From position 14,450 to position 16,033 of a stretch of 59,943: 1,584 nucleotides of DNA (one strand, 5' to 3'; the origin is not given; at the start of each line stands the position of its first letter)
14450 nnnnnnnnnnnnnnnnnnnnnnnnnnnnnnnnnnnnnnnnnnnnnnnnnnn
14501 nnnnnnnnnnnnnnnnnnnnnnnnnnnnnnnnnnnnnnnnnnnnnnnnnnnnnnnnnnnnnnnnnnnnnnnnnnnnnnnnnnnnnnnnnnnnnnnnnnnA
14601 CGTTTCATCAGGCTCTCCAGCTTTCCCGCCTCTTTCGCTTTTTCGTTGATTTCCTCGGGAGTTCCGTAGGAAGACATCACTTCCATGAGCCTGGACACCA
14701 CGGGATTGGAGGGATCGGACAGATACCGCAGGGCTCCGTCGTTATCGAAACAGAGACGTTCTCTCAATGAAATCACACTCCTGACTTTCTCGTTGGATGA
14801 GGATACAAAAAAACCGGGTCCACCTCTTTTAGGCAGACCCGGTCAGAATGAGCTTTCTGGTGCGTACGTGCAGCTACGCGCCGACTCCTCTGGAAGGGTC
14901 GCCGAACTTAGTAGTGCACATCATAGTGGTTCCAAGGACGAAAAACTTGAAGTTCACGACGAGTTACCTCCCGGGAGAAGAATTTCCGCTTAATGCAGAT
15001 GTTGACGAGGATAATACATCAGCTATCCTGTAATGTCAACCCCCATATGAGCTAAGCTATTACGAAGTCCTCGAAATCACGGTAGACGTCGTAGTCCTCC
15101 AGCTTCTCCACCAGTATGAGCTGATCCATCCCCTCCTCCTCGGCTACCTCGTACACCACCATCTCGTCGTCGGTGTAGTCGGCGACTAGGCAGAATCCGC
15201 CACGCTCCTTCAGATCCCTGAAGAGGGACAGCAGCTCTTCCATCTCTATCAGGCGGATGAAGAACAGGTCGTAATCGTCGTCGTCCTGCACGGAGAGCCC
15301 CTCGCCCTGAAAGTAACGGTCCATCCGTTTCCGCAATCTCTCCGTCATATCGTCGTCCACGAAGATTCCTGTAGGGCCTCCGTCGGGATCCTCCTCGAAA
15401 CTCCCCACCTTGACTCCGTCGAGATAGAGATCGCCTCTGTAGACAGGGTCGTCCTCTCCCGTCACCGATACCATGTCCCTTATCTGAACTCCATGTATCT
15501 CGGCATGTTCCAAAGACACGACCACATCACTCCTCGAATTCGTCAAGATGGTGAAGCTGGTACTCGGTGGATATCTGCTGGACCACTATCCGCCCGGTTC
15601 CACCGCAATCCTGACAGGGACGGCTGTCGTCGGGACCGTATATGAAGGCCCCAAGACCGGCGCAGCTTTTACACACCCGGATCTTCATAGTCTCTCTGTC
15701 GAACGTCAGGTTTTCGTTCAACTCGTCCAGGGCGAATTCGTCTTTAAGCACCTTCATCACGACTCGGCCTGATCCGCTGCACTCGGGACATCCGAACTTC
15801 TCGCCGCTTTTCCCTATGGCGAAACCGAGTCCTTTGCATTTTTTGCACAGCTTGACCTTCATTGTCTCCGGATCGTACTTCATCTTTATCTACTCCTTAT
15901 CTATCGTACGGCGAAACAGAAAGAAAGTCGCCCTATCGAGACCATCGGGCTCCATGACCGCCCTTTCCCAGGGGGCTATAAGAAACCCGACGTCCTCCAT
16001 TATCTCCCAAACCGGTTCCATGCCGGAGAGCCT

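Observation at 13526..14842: Unknown 416-aa protein heading the lysC-asd-hom operon, with a terminator/attenuator hairpin in the leader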

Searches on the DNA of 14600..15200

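Call 5: search_rna_families(source=window, start=14600, end=15200, threshold=evalue, max_evalue=10, show_alignments=3)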
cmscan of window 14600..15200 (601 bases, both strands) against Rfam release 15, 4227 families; matches with E-value up to 10: 1.
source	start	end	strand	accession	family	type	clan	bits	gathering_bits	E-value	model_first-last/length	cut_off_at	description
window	14804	14867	+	RF03364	mir-427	Gene; miRNA;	-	14.9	70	7.5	1-69/69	no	mir-427 microRNA precursor family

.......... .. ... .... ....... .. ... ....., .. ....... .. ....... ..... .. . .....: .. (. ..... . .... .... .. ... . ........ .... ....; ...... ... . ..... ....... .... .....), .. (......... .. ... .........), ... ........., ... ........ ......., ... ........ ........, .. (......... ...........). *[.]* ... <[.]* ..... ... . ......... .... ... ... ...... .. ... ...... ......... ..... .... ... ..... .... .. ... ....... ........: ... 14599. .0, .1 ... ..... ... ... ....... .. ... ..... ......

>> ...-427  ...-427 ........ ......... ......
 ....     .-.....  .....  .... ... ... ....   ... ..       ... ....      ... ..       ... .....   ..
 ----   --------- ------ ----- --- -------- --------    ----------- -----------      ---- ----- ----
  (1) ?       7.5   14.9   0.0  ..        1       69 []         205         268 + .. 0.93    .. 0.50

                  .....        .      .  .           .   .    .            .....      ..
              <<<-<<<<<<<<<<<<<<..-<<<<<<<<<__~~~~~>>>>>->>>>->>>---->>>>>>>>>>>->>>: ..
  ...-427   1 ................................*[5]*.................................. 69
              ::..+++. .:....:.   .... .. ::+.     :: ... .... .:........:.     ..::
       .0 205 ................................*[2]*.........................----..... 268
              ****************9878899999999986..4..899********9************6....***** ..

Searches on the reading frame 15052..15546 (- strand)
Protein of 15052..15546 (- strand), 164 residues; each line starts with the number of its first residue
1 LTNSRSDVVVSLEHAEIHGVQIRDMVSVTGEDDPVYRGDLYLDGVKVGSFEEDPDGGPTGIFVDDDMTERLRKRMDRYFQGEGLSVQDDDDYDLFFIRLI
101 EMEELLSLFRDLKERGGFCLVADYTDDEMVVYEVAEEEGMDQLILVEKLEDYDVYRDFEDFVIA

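Call 4: search_protein_families(library=pfam, proteins=[window:15052-15546:-], max_evalue=0.01)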
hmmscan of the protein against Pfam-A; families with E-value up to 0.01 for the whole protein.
window:15052-15546:- (164 aa): 0 families

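Call 6: search_protein_families(library=ncbifam, proteins=[window:15052-15546:-], max_evalue=1)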
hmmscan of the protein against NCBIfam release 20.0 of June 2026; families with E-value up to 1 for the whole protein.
window:15052-15546:- (164 aa): 1 family
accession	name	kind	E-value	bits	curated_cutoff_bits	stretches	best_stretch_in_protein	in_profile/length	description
TIGR00186.1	rRNA_methyl_3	equivalog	0.12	11.8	160.15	1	95-137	145-186/240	23S rRNA (guanosine(2251)-2'-O)-methyltransferase RlmB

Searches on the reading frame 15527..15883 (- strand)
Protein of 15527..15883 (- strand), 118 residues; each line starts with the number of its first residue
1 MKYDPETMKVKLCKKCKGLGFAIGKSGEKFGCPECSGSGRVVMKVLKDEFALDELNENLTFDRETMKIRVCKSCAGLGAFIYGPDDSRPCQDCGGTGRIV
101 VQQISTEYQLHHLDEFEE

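Call 4: search_protein_families(library=pfam, proteins=[window:15527-15883:-], max_evalue=0.01)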
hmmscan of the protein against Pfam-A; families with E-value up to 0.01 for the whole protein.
window:15527-15883:- (118 aa): 5 families
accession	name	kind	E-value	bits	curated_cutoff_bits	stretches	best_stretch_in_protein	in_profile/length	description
PF00684.25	DnaJ_CXXCXGXG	-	1.5e-07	32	32.7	2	13-44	1-30/65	DnaJ central domain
PF15777.11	Anti-TRAP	-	1.5e-05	25.4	32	1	12-41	12-42/59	Tryptophan RNA-binding attenuator protein inhibitory protein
PF25433.1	DUF7895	-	0.0016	19.2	27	0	11-49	3-31/75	Domain of unknown function (DUF7895)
PF13453.11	Zn_ribbon_TFIIB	-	0.0039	17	22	0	60-77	11-28/41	Transcription factor zinc-finger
PF23733.2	GRXCR1-2_C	-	0.0068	16.8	26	0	13-74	1-35/47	GRXCR1/2, C-terminal domain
